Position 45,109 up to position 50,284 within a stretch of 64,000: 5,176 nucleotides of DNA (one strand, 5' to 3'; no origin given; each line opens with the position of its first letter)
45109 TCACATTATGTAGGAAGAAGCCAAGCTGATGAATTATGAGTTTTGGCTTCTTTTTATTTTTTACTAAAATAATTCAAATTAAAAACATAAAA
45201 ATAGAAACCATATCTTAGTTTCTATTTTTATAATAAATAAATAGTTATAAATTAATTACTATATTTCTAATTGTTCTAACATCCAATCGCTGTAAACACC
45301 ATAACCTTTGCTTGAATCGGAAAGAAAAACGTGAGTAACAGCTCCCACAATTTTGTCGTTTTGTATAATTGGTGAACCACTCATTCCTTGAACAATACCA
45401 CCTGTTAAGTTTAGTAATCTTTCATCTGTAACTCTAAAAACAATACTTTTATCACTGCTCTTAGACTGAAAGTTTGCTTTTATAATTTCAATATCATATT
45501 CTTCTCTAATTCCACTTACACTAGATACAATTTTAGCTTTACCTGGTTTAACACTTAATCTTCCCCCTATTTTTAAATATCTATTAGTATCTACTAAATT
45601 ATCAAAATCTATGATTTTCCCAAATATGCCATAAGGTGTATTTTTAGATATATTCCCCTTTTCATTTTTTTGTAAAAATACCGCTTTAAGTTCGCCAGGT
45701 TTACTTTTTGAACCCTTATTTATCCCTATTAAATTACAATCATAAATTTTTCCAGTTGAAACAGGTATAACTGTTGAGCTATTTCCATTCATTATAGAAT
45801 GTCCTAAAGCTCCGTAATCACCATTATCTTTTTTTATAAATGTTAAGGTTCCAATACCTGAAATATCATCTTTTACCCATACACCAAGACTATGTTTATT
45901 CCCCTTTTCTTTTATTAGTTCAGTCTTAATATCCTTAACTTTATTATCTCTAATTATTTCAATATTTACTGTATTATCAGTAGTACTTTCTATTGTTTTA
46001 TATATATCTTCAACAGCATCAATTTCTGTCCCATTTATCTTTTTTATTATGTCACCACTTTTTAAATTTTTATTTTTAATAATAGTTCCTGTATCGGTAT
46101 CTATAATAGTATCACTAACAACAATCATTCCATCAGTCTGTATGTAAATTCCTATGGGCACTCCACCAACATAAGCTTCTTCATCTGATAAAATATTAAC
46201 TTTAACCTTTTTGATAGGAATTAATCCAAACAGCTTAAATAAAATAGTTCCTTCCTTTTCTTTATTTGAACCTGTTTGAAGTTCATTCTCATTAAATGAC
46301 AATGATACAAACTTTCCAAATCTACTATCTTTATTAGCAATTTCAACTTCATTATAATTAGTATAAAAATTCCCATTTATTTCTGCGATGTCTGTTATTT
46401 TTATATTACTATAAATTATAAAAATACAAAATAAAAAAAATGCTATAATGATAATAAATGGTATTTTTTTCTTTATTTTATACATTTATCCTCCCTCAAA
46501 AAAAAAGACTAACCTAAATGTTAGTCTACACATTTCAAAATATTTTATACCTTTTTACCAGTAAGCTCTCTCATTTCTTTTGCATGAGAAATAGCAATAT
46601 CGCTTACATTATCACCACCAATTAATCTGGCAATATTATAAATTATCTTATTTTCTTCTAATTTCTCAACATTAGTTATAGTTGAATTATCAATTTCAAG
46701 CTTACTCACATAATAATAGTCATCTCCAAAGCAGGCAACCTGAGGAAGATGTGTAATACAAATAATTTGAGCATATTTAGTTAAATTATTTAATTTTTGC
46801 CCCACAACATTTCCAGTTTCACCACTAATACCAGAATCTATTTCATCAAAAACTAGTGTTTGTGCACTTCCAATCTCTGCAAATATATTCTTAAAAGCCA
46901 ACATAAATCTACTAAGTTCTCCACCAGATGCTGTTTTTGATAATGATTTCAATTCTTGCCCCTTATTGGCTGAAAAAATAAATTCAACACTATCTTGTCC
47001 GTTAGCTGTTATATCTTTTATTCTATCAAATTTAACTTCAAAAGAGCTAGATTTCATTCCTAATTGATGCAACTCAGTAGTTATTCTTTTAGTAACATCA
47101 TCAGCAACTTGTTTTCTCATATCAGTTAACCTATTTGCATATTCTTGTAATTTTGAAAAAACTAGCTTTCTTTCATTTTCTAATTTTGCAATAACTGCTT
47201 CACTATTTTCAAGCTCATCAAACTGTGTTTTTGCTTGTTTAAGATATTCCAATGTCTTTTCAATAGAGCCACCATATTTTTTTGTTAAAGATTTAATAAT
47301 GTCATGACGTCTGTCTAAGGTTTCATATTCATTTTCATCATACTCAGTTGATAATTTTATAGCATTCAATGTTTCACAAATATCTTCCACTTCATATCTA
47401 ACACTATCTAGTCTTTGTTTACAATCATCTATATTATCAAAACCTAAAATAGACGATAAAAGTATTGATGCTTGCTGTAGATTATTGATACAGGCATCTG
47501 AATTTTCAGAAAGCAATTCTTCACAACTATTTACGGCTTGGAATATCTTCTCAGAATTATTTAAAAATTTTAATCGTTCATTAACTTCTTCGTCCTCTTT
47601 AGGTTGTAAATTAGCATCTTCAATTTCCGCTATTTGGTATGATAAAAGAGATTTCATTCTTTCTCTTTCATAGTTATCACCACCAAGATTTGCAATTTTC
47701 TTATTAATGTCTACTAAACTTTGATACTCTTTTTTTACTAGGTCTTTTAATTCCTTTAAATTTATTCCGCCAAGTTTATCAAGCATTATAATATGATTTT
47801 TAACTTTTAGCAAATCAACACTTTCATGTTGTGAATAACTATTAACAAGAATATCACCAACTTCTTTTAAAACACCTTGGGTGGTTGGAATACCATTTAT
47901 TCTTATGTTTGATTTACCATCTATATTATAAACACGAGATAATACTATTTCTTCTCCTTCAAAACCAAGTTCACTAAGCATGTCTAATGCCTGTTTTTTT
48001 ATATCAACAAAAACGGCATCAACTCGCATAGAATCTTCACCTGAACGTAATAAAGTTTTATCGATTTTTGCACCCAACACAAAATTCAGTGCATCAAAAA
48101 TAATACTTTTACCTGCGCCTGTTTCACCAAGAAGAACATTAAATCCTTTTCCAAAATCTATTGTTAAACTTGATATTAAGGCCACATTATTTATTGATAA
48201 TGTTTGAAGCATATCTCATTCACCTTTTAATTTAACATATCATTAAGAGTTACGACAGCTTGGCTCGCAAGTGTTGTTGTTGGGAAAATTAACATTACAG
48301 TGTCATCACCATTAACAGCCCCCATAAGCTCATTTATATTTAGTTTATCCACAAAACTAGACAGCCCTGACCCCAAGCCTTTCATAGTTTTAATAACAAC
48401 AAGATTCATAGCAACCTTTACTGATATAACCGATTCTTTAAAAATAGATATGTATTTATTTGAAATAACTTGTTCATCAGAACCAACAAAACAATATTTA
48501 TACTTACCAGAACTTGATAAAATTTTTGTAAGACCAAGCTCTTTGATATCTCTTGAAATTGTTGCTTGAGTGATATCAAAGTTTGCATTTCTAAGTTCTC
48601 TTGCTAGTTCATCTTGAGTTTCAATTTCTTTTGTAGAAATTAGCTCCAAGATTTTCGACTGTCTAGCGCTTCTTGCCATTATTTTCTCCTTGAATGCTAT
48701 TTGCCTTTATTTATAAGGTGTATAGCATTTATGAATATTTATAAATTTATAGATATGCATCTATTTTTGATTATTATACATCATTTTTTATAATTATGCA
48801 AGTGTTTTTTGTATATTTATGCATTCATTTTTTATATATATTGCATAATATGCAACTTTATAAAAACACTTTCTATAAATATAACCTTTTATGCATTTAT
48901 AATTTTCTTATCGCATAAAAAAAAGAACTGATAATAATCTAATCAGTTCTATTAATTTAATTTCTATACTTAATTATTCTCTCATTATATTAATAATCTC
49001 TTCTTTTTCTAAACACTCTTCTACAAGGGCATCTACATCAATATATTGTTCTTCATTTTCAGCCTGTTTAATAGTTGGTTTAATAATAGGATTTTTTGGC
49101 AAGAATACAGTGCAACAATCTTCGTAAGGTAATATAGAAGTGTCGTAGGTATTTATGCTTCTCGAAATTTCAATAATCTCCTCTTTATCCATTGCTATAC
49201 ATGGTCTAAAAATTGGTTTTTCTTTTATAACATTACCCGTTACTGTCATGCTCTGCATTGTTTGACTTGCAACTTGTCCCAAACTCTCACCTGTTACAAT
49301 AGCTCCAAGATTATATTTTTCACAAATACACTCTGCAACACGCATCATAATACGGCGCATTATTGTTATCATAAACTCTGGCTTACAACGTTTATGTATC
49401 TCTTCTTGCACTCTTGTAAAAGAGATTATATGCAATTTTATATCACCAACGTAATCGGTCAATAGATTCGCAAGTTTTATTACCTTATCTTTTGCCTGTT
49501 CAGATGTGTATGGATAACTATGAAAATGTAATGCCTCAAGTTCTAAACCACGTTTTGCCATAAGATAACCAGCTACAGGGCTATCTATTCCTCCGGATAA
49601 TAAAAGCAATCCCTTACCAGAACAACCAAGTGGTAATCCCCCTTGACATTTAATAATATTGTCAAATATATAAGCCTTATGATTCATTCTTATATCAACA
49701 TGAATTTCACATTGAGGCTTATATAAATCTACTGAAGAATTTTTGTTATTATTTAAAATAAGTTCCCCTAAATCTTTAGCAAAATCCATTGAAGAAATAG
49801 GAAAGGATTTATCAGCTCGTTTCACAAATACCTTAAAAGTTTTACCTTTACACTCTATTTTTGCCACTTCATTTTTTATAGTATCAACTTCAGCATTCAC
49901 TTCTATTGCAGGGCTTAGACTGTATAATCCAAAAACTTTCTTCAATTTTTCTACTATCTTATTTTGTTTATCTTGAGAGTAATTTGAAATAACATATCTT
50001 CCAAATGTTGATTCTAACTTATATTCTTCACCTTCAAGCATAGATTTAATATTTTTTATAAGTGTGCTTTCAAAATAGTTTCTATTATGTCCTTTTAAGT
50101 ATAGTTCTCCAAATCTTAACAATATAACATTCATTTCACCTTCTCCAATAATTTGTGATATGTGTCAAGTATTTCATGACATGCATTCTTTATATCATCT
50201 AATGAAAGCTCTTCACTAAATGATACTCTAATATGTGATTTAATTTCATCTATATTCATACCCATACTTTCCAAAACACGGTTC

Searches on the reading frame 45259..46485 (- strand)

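Call 45: search_protein_families(library=pfam, proteins=[window:45259-46485:-], max_evalue=0.00001)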
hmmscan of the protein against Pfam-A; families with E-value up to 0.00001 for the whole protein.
window:45259-46485:- (408 aa): 2 families
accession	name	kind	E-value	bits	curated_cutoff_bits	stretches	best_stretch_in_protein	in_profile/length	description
PF05580.18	Peptidase_S55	-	4e-74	249.6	25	1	197-403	2-210/210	SpoIVB peptidase S55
PF13180.12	PDZ_2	-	2.2e-06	28.3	27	1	133-190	22-80/80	PDZ domain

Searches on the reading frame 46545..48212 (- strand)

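Call 45: search_protein_families(library=pfam, proteins=[window:46545-48212:-], max_evalue=0.00001)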
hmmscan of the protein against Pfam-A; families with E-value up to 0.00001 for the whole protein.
window:46545-48212:- (555 aa): 3 families
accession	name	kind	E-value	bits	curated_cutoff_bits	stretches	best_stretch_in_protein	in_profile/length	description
PF02463.25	SMC_N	-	8.7e-17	61.7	40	1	2-503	2-212/220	RecF/RecN/SMC N terminal domain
PF13476.12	AAA_23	-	3e-13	51.3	27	1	5-235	2-179/201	AAA domain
PF13175.12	AAA_15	-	5.6e-06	26.7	32.1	0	1-423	1-300/374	AAA ATPase domain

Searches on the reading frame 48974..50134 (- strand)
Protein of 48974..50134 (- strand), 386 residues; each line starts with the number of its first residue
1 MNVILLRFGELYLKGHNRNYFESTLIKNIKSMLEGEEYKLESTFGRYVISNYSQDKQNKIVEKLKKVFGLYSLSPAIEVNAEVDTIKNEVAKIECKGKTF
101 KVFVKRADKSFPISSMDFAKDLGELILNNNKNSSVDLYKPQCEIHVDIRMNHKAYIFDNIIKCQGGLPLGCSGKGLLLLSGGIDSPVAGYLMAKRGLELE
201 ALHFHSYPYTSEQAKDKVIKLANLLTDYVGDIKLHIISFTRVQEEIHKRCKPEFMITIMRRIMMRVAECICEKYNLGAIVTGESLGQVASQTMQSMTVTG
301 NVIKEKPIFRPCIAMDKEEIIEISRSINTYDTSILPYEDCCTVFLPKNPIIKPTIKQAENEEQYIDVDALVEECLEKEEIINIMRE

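Call 61: search_protein_families(library=pfam, proteins=[window:48974-50134:-], max_evalue=0.00001)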
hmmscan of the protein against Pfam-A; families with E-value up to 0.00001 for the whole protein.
window:48974-50134:- (386 aa): 4 families
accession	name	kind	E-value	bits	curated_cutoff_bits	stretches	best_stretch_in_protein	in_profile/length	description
PF02568.20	ThiI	-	1e-66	224.7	20.5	1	170-366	1-196/197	Thiamine biosynthesis protein (ThiI)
PF22025.1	ThiI_fer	-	1.6e-19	70.6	25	1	3-74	1-72/72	ThiI ferredoxin-like domain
PF02926.22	THUMP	-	4.4e-12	46.7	20.6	1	96-151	22-77/84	THUMP domain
PF06508.19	QueC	-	9.4e-06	25.7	22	0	176-335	3-175/210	Queuosine biosynthesis protein QueC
